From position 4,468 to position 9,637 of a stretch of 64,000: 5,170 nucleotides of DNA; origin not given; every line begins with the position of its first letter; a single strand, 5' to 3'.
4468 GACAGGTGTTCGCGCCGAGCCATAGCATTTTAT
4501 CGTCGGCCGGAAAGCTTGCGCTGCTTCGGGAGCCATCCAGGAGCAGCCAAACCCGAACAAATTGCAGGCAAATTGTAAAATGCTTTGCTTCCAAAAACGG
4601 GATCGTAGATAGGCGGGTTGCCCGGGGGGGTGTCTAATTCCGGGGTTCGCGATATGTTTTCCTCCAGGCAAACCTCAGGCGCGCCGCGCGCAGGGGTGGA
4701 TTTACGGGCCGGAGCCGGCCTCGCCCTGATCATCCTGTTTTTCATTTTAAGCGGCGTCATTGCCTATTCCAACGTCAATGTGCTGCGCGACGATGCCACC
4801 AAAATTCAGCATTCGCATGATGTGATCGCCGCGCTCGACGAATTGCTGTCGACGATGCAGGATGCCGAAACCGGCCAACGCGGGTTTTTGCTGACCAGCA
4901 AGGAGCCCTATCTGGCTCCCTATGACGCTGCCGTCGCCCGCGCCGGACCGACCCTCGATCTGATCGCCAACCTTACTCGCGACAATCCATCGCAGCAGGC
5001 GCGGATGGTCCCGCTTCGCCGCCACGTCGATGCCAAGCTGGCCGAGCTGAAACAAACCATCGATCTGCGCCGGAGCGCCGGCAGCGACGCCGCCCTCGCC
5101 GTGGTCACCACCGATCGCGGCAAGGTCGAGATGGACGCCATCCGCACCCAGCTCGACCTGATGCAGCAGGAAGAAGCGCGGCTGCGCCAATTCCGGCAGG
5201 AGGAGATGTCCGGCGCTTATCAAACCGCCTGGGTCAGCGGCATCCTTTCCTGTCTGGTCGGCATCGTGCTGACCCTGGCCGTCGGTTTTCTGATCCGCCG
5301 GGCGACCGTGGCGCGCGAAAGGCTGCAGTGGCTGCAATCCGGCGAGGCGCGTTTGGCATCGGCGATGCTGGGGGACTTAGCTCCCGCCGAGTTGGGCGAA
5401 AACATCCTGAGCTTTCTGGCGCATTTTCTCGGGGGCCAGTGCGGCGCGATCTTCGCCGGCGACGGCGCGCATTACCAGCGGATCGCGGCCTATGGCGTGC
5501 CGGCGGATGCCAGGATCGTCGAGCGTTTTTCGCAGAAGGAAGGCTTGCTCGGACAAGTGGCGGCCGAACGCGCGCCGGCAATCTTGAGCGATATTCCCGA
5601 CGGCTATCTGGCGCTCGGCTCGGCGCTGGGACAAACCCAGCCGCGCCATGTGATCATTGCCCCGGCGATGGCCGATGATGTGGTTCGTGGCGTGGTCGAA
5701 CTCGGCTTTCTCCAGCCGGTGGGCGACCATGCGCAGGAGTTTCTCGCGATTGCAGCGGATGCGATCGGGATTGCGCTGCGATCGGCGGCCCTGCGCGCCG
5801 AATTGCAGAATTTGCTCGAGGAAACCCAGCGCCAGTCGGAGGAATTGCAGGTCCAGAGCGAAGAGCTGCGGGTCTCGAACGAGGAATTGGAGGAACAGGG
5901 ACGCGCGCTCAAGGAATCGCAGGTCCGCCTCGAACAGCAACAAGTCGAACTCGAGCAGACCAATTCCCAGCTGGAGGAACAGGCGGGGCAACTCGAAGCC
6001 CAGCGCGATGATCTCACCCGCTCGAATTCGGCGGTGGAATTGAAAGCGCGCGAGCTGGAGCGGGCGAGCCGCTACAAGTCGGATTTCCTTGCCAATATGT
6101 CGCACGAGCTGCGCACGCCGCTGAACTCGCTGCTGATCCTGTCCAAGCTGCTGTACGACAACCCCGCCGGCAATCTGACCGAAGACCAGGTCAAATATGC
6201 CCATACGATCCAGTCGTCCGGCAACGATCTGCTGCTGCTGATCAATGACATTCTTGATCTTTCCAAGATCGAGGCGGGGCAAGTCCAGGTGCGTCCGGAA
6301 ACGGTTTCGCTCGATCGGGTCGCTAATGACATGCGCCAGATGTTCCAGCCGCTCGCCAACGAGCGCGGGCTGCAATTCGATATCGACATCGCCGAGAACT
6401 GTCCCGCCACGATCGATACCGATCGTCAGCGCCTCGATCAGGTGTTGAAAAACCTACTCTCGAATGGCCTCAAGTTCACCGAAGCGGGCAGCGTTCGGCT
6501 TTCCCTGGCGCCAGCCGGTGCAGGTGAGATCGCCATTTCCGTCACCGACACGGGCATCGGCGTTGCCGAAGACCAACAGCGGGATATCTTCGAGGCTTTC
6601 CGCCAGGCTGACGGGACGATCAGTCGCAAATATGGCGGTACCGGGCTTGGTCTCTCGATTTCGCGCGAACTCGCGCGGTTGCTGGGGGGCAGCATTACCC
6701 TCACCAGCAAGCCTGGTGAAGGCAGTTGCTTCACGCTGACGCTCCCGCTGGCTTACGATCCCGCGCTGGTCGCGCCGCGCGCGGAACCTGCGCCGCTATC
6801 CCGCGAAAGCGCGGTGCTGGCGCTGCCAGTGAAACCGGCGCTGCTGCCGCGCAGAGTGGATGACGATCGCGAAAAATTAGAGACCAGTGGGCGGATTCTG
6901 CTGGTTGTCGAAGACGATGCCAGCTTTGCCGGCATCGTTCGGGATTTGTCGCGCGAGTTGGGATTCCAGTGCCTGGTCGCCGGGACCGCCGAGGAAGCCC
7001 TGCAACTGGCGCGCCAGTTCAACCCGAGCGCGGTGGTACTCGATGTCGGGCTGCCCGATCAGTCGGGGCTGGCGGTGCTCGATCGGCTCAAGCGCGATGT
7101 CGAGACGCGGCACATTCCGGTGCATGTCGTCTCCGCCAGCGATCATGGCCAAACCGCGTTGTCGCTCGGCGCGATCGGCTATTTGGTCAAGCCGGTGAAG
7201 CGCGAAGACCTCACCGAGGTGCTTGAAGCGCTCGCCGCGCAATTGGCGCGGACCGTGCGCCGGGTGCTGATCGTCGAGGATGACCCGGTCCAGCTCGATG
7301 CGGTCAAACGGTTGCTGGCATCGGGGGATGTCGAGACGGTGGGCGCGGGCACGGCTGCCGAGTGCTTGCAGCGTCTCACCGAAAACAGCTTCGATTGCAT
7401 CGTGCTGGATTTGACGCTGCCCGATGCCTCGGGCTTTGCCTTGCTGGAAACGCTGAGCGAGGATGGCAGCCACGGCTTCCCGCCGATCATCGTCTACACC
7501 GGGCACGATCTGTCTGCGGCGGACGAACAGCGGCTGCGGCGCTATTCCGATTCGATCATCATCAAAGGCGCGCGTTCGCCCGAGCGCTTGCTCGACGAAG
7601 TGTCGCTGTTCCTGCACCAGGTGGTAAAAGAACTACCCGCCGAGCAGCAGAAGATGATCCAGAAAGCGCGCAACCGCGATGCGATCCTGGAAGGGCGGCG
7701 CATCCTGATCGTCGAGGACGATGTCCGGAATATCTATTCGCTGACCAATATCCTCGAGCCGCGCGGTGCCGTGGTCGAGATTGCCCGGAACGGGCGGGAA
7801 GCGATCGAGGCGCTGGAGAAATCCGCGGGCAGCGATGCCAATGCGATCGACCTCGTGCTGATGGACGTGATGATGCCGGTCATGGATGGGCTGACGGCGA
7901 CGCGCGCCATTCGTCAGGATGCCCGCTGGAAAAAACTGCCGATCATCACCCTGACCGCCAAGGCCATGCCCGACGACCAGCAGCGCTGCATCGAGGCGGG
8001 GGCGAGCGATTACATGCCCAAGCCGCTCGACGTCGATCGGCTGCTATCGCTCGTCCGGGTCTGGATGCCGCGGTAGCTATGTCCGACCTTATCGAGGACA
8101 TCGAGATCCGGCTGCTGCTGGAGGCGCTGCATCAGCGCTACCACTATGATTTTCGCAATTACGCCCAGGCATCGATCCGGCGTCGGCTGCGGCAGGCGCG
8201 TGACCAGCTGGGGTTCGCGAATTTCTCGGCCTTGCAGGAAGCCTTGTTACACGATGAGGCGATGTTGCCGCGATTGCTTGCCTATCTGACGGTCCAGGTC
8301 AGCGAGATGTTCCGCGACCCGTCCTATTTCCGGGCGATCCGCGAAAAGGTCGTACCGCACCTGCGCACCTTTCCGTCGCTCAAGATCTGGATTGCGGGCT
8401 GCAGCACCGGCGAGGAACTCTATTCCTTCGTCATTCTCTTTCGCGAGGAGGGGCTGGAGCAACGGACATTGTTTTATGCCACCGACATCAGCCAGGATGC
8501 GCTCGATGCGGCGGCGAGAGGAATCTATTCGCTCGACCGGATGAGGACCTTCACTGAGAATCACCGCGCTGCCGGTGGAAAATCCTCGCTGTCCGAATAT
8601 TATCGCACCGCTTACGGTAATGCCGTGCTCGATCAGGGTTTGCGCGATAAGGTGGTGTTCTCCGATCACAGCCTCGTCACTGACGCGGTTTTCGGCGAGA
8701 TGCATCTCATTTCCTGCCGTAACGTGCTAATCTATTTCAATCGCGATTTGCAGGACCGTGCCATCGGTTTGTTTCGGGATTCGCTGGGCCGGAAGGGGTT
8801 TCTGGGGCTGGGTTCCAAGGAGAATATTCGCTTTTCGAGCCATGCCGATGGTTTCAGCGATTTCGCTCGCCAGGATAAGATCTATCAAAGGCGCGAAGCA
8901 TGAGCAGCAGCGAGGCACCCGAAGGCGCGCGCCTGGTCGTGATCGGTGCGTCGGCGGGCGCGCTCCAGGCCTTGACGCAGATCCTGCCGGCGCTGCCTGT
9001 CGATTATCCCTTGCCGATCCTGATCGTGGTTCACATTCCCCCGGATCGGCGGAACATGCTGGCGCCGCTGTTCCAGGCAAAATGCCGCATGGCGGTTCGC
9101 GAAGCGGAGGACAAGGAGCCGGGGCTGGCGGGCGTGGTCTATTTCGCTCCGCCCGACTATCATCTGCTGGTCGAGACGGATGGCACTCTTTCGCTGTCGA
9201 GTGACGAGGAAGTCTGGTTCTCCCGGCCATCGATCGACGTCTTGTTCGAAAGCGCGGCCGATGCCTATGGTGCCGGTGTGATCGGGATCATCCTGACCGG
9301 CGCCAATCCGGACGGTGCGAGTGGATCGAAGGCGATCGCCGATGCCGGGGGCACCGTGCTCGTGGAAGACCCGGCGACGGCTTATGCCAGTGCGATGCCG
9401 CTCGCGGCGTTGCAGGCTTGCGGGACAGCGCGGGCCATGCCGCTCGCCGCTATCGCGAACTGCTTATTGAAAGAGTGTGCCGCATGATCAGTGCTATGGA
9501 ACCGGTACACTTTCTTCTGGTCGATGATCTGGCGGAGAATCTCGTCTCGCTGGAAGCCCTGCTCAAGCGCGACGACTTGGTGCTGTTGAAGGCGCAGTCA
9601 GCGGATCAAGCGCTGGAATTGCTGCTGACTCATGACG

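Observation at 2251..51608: Five-copy three-hairpin element family that conserves structure rather than sequence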

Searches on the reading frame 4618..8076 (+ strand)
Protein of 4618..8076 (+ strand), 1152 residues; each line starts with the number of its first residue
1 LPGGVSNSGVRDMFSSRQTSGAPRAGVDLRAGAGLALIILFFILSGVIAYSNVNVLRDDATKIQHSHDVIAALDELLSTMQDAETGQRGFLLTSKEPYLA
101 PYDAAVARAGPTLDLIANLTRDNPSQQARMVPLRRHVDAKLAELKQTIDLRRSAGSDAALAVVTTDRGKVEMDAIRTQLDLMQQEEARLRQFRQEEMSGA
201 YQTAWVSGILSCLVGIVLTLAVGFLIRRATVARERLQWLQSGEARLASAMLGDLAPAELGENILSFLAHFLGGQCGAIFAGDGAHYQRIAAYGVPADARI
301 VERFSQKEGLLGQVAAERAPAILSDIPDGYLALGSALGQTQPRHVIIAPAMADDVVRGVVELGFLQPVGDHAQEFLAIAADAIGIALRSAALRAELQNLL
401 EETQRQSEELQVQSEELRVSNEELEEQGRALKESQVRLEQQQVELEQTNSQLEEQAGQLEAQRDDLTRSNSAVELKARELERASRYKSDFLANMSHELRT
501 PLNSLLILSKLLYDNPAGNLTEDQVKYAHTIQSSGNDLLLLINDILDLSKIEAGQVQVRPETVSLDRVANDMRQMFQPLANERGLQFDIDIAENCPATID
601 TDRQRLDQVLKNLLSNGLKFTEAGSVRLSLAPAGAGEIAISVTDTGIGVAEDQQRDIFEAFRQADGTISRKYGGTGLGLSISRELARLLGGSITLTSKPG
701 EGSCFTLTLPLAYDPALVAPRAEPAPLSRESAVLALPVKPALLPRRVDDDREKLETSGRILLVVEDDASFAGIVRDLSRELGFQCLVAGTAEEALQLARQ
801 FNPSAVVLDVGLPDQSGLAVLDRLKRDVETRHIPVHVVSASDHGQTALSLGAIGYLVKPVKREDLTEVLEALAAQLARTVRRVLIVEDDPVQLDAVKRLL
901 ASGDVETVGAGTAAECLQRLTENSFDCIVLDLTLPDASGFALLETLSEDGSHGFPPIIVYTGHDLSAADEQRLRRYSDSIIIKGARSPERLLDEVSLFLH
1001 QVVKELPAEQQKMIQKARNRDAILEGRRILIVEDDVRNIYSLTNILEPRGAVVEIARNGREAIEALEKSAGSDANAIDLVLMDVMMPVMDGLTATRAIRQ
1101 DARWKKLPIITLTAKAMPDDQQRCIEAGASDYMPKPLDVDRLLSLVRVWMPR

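Call 82: search_protein_families(library=pfam, proteins=[window:4618-8076:+], max_evalue=0.00001)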
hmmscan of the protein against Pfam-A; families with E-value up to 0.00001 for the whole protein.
window:4618-8076:+ (1152 aa): 7 families
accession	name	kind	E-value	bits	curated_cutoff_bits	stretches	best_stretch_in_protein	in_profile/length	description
PF00072.30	Response_reg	-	2.3e-64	214.9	30.2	3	1029-1146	1-110/111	Response regulator receiver domain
PF05227.19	CHASE3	-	9.8e-43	145.8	28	1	60-195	2-137/138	CHASE3 domain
PF02518.31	HATPase_c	-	8.3e-30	103.9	26.4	1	602-712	2-110/111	Histidine kinase-, DNA gyrase B-, and HSP90-like ATPase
PF00512.31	HisKA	-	7.9e-20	71.1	26.9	1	487-554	2-66/66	His Kinase A (phospho-acceptor) domain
PF13185.12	GAF_2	-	2.8e-13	50.7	28.6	1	256-387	4-135/136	GAF domain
PF01590.32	GAF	-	1.1e-09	39.4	22.4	1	258-387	4-133/133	GAF domain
PF20274.4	cREC_REC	-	6e-07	30.5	27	0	907-958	15-70/88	Cyclic-phosphate processing Receiver domain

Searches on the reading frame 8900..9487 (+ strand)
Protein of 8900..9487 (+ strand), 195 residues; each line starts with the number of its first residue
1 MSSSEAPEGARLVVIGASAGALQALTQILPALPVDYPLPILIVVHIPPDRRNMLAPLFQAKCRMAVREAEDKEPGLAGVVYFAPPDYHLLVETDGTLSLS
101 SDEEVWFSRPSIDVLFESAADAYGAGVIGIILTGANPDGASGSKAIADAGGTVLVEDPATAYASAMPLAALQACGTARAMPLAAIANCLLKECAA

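Call 82: search_protein_families(library=pfam, proteins=[window:8900-9487:+], max_evalue=0.00001)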
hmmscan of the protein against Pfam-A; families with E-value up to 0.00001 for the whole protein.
window:8900-9487:+ (195 aa): 1 family
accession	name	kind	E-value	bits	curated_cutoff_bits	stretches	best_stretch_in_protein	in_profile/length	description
PF01339.22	CheB_methylest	-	1.1e-54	185.2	24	1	13-188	1-173/174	CheB methylesterase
